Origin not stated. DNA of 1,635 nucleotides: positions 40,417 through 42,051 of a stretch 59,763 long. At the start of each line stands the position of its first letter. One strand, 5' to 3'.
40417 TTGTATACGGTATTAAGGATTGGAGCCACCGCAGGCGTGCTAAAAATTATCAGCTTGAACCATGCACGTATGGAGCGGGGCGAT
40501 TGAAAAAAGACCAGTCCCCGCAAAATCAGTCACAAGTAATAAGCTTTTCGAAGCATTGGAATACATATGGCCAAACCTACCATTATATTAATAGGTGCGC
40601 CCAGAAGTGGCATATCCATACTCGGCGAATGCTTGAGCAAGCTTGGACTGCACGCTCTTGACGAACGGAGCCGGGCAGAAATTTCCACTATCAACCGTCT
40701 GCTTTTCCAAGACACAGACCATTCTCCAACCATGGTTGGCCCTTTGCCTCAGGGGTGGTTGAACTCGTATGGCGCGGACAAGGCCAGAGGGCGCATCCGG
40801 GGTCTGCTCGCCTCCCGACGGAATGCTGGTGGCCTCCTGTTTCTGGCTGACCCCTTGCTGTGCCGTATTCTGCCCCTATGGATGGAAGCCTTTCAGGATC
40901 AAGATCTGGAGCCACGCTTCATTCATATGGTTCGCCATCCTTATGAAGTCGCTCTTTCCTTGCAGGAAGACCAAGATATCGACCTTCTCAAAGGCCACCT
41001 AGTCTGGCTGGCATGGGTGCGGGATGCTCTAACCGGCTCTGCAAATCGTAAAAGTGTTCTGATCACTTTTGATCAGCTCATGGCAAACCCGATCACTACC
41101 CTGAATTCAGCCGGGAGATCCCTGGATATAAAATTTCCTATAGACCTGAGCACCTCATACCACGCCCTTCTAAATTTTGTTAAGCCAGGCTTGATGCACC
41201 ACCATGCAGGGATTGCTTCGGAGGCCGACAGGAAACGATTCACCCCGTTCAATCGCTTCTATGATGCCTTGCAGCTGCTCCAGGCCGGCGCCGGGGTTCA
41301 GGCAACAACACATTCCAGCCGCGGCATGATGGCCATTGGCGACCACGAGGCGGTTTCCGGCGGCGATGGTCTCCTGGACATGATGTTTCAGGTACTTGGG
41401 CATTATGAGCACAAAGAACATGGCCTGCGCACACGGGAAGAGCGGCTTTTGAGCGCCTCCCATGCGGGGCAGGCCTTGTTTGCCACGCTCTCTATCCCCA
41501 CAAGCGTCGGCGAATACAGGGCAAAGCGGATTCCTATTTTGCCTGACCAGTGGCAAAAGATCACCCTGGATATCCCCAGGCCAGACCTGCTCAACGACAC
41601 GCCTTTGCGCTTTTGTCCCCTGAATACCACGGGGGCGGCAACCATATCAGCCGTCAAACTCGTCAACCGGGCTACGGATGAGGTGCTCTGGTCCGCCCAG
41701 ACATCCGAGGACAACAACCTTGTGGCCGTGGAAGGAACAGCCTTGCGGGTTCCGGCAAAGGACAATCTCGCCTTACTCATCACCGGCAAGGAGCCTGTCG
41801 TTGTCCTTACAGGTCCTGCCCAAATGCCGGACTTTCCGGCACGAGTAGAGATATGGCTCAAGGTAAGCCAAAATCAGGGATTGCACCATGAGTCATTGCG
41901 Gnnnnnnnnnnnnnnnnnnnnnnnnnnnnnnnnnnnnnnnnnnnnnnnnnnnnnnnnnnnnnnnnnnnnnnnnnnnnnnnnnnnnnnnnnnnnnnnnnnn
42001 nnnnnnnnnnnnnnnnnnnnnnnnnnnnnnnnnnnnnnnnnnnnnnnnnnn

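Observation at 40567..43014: Sulfotransferase-TPR-methyltransferase fusion resembling a bifunctional chain terminator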

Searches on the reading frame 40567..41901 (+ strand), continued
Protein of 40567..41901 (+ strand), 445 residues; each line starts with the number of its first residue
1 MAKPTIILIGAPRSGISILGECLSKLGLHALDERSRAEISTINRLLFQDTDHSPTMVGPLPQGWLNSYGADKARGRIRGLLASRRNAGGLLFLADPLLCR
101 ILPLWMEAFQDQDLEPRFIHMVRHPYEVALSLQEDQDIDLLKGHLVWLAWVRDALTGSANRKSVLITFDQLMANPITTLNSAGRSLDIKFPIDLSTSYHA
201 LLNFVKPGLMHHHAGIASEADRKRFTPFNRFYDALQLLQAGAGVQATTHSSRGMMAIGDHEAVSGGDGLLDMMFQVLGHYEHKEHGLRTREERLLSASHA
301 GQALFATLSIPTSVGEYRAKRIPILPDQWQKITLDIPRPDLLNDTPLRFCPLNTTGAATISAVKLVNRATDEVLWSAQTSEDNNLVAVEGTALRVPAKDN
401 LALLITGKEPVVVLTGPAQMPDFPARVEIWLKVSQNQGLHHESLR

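Call 47: search_protein_families(library=pfam, proteins=[L007:7473-9059:+, L004:9926-12523:+, L007:1933-4932:+, L003:9914-12379:+, L003:7377-9914:+, L006:9980-12247:+, L022:3342-5978:+], max_evalue=0.01)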
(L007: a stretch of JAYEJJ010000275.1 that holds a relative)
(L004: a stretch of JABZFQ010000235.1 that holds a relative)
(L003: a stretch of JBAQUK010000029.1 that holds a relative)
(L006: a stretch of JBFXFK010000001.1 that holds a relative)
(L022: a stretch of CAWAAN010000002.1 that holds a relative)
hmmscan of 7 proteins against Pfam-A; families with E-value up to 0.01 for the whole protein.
L007:7473-9059:+ (529 aa): 5 families
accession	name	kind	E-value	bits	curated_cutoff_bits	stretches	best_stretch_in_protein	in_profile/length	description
PF00005.33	ABC_tran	-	2.3e-23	83.7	25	1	70-201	1-136/137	ABC transporter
PF13489.12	Methyltransf_23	-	4.1e-14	53.1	27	1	331-466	40-162/164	Methyltransferase domain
PF02463.25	SMC_N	-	0.00041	20.3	40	0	181-239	148-205/220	RecF/RecN/SMC N terminal domain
PF13304.12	AAA_21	-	0.0018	18.9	27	0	84-96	3-15/304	AAA domain, putative AbiEii toxin, Type IV TA system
PF08242.18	Methyltransf_12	-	0.0057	17.8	30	0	363-410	55-98/98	Methyltransferase domain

L004:9926-12523:+ (866 aa): 2 families
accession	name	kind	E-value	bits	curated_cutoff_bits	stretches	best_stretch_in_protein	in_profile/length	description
PF00685.33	Sulfotransfer_1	-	2.5e-22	80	22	1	496-733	4-253/255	Sulfotransferase domain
PF13469.12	Sulfotransfer_3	-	6.9e-13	49.8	27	1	589-683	120-213/216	Sulfotransferase family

L007:1933-4932:+ (1000 aa): 6 families
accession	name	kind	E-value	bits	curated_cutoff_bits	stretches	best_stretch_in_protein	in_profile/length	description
PF13578.12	Methyltransf_24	-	1.3e-16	61.8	26.3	2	840-962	1-105/105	Methyltransferase domain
PF04989.18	RMNT_CmcI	-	0.00025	21.3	23.2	1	838-960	35-147/206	Rhamnosyl O-methyltransferase/CmcI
PF14559.12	TPR_19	-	0.00038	21.2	25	1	498-546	2-50/68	Tetratricopeptide repeat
PF05711.17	TylF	-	0.00069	19.4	23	1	879-975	151-239/264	Macrocin-O-methyltransferase (TylF)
PF13469.12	Sulfotransfer_3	-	0.008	16.9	27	0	9-37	3-31/216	Sulfotransferase family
PF12895.13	ANAPC3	-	0.0088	16.7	27.2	0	492-544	28-79/82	Anaphase-promoting complex, cyclosome, subunit 3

L003:9914-12379:+ (822 aa): 1 family
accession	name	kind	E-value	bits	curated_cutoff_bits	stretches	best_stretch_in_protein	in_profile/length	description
PF13578.12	Methyltransf_24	-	1.3e-07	32.8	26.3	1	603-696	1-105/105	Methyltransferase domain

L003:7377-9914:+ (846 aa): 1 family
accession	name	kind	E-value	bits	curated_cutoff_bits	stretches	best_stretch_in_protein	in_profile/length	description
PF20308.4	TPR-S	-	0.0016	19.4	27.6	1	577-651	15-88/102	Tetratricopeptide Repeats-Sensor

L006:9980-12247:+ (756 aa): 2 families
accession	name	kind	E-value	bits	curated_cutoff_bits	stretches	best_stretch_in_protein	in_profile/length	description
PF00685.33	Sulfotransfer_1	-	5e-17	62.6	22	1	581-736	90-245/255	Sulfotransferase domain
PF13469.12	Sulfotransfer_3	-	4.8e-14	53.6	27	1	569-693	116-213/216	Sulfotransferase family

L022:3342-5978:+ (879 aa): 11 families
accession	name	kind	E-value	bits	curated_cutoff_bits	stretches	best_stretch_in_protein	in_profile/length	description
PF14559.12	TPR_19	-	1.3e-07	32.2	25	0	591-648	3-60/68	Tetratricopeptide repeat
PF02475.24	TRM5-TYW2_MTfase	-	5.3e-06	26.9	28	1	692-761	25-94/164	TRM5/TYW2 methyltransferase domain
PF05175.20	MTS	-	0.00011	22.4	23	1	703-762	31-91/170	Methyltransferase small domain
PF13432.12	TPR_16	-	0.00035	21.4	32.7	0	519-572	5-58/65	Tetratricopeptide repeat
PF01135.25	PCMT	-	0.0018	18.5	20.3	1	701-767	71-134/210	Protein-L-isoaspartate(D-aspartate) O-methyltransferase (PCMT)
PF07719.23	TPR_2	-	0.0028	18.1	27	0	551-577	7-33/34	Tetratricopeptide repeat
PF13428.12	TPR_14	-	0.0054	17.8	23.5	0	555-587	11-43/44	Tetratricopeptide repeat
PF05050.19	Methyltransf_21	-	0.0084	16.7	22.7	0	732-841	28-152/173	Methyltransferase FkbM domain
PF00515.34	TPR_1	-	0.0087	16.3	27.8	0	552-574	8-30/34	Tetratricopeptide repeat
PF13649.12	Methyltransf_25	-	0.0091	17.1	27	0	707-770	1-65/97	Methyltransferase domain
PF13469.12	Sulfotransfer_3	-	0.0096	16.6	27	0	129-203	124-213/216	Sulfotransferase family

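Call 55: list_cluster_members(proteins=[P0172, P0009, P0014, P0044, P0168])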
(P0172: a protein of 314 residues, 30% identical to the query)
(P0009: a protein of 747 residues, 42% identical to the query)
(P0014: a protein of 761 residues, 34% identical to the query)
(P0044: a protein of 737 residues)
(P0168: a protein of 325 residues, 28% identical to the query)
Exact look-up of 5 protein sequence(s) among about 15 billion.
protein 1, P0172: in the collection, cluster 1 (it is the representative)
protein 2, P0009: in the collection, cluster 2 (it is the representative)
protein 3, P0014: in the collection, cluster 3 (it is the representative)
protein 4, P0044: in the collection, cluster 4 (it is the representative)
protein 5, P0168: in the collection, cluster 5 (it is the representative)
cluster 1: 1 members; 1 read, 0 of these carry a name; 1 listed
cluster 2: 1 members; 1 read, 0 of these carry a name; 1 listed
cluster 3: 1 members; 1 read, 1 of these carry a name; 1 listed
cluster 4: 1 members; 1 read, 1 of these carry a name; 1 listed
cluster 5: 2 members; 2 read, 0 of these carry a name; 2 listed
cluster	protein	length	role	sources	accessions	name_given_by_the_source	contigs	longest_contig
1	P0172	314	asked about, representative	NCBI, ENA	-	-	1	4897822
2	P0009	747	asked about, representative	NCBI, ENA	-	-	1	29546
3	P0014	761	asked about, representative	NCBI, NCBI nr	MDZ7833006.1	MAG: FkbM family methyltransferase [Desulfobacterales bacterium] | FkbM family methyltransferase [Desulfobacterales bacterium]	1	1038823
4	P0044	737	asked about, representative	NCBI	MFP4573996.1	MAG: hypothetical protein ACLFNW_13595 [Desulfobacterales bacterium]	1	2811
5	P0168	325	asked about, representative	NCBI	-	-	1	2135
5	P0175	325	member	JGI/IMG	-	-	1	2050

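Call 72: find_encoding_contigs(protein=P0027, flank=10000, max_places=1)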
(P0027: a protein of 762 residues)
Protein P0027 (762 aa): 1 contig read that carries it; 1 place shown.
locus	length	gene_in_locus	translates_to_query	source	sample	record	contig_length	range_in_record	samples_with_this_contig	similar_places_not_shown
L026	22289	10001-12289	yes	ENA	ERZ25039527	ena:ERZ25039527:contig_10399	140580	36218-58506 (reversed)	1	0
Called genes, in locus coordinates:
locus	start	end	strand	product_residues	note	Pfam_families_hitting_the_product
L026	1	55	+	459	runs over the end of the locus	PF01656:CbiA, PF13500:AAA_26, PF01174:SNO (weak), PF07685:GATase_3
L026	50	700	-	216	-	PF18306:LDcluster4, PF03641:Lysine_decarbox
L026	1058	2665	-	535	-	PF00749:tRNA-synt_1c, PF03950:tRNA-synt_1c_C, PF20974:tRNA-synt_1c_C2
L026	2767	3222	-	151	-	PF26390:MamS_MamX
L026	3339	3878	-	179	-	PF04199:Cyclase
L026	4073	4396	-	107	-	PF22271:DUF6955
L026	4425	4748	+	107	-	-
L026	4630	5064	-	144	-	PF01475:FUR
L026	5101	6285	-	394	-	PF00285:Citrate_synt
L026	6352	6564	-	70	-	-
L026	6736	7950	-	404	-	PF13439:Glyco_transf_4 (weak), PF00534:Glycos_transf_1, PF13692:Glyco_trans_1_4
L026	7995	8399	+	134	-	PF13641:Glyco_tranf_2_3, PF00535:Glycos_transf_2, PF10111:Glyco_tranf_2_2 (weak)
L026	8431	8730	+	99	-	-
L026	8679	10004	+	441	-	PF00535:Glycos_transf_2, PF13641:Glyco_tranf_2_3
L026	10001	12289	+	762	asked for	-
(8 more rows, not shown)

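Call 73: find_encoding_contigs(protein=P0166, flank=10000, max_places=1)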
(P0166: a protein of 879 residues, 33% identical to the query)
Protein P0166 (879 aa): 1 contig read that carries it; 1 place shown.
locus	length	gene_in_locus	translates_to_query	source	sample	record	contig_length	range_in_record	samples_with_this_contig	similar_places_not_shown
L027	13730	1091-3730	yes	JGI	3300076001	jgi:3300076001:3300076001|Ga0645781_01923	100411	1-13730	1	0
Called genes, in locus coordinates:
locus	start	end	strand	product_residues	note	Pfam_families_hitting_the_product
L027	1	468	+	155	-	?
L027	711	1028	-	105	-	-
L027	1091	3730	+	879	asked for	-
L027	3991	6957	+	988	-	PF00535:Glycos_transf_2, PF10111:Glyco_tranf_2_2 (weak), PF13432:TPR_16 (faint)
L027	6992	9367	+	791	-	PF00535:Glycos_transf_2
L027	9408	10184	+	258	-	PF00483:NTP_transferase, PF12804:NTP_transf_3 (weak)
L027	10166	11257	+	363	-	PF01370:Epimerase, PF04321:RmlD_sub_bind (weak), PF16363:GDP_Man_Dehyd, PF02719:Polysacc_synt_2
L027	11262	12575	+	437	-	PF00155:Aminotran_1_2 (weak), PF01041:DegT_DnrJ_EryC1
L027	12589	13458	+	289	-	PF01073:3Beta_HSD (weak), PF01370:Epimerase, PF02719:Polysacc_synt_2 (weak), PF07993:NAD_binding_4 (weak), PF16363:GDP_Man_Dehyd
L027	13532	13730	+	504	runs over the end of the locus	-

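Call 75: search_protein_families(library=pfam, alignment_id=A2, max_evalue=0.1)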
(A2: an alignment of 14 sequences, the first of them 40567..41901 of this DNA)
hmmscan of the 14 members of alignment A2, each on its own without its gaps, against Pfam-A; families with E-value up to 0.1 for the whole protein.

A. member 1, window:40567-41901:+ (445 aa): 1 family
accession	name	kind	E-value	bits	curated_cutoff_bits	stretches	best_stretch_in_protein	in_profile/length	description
PF13469.12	Sulfotransfer_3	-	0.023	15.4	27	0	117-190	126-214/216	Sulfotransferase family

B. families by the number of members that match (of 14 scanned): 2 families
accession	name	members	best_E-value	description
PF13469.12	Sulfotransfer_3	8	6.5e-05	Sulfotransferase family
PF04183.18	IucA_IucC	1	0.0019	IucA / IucC family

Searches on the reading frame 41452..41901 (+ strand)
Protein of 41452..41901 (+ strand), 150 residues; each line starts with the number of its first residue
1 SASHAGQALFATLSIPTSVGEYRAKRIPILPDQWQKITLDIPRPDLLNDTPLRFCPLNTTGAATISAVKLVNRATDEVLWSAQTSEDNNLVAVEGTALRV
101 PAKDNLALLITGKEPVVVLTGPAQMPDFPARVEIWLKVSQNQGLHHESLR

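Call 51: predict_structure(alignment_id=A4)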
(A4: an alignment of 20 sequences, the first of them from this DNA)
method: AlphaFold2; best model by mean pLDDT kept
length: 150 residues; sequences in the alignment: 20
mean_pLDDT: 89.3   pTM: 0.84
mean pLDDT of the five models: 89.3, 87.2, 87.1, 86.6, 85.7
residues with pLDDT >= 90: 112; 70-90: 23; 50-70: 11; < 50: 4
segments of 3 or more residues with pLDDT < 50: 1-3
pLDDT, mean of each block of 10 residues (from residue 1): 68 95 97 97 93 96 95 95 78 93 91 94 88 96 63
secondary structure, 60 per line:
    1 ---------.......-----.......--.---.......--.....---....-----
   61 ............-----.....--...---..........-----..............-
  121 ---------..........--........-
elements in order: E10-16 E22-28 E35-41 H44-48 E52-55 E61-72 E78-82 E91-100 E106-119 E130-139 H142-149

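Call 53: fold_search(model_id=the predicted structure, library=pdb)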
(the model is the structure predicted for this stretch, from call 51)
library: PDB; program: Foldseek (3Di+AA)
matches with E <= 10: 957; with E <= 0.001: 0
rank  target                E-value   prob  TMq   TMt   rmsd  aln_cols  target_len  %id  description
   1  5z5p_B                5.6e-03  0.96  0.37  0.27  12.3       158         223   10  Crystal structure of ConA-R3M (released 2018-11-07)
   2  1enq_D                5.6e-03  0.92  0.33  0.24  12.3       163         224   14  CO-CRYSTALS OF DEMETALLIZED CONCANAVALIN A WITH ZINC HAVING A ZINC ION BOUND IN THE S1 SITE (released 1996-08-17)
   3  1dq4_B                5.9e-03  0.98  0.39  0.28  10.0       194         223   12  A transient unlocked concanavalin A structure with MN2+ bound in the transition metal ion binding site S1 and an empty (released 2000-01-19)
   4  5z5l_B                7.3e-03  0.97  0.39  0.28  11.9       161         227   12  Crystal structure of ConA-R5M (released 2019-04-10)
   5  2gdf_B                8.1e-03  0.85  0.33  0.23  12.4       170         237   12  Crystal structure of Dioclea violacea seed lectin (released 2006-09-16)
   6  9dq0_A                8.6e-03  0.38  0.20  0.16  17.6       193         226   10  Crystal structure of apo HrmJ from Streptomyces sp. CFMR 7 (released 2025-02-12)
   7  1ens_B                1.0e-02  0.98  0.39  0.29  10.3       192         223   11  CRYSTALS OF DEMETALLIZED CONCANAVALIN A SOAKED WITH COBALT HAVING A COBALT ION BOUND IN THE S1 SITE (released 1996-08-17)
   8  5z5p_A                1.0e-02  0.93  0.36  0.27  12.2       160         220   13  Crystal structure of ConA-R3M (released 2018-11-07)
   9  8jms                  1.1e-02  0.25  0.19  0.15  18.5       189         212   10  Crystal structure of BelL from Streptomyces cavourensis (released 2024-06-05)
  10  1enq_A                1.2e-02  0.87  0.34  0.24  11.9       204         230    9  CO-CRYSTALS OF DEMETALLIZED CONCANAVALIN A WITH ZINC HAVING A ZINC ION BOUND IN THE S1 SITE (released 1996-08-17)
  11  9dq0_B                1.3e-02  0.25  0.19  0.15  17.3       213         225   10  Crystal structure of apo HrmJ from Streptomyces sp. CFMR 7 (released 2025-02-12)
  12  2jec_A                1.6e-02  0.91  0.37  0.26  11.1       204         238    9  crystal structure of recombinant DiocleA grandiflora lectin mutant E123A-H131N-K132Q complexed witH 5-bromo-4-chloro-3 (released 2007-10-30)
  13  1ajk_A                2.8e-02  0.72  0.33  0.25  12.7       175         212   10  CIRCULARLY PERMUTED (1-3,1-4)-BETA-D-GLUCAN 4-GLUCANOHYDROLASE CPA16M-84 (released 1998-05-06)
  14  5z5n_D                3.1e-02  0.72  0.35  0.25  11.9       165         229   13  Crystal structure of ConA-R1M (released 2018-11-07)
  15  7mgc_B                3.3e-02  0.72  0.35  0.25  12.5       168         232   12  Concanavalin A bound to a DNA glycoconjugate, G(Man-T)AC (released 2021-06-16)
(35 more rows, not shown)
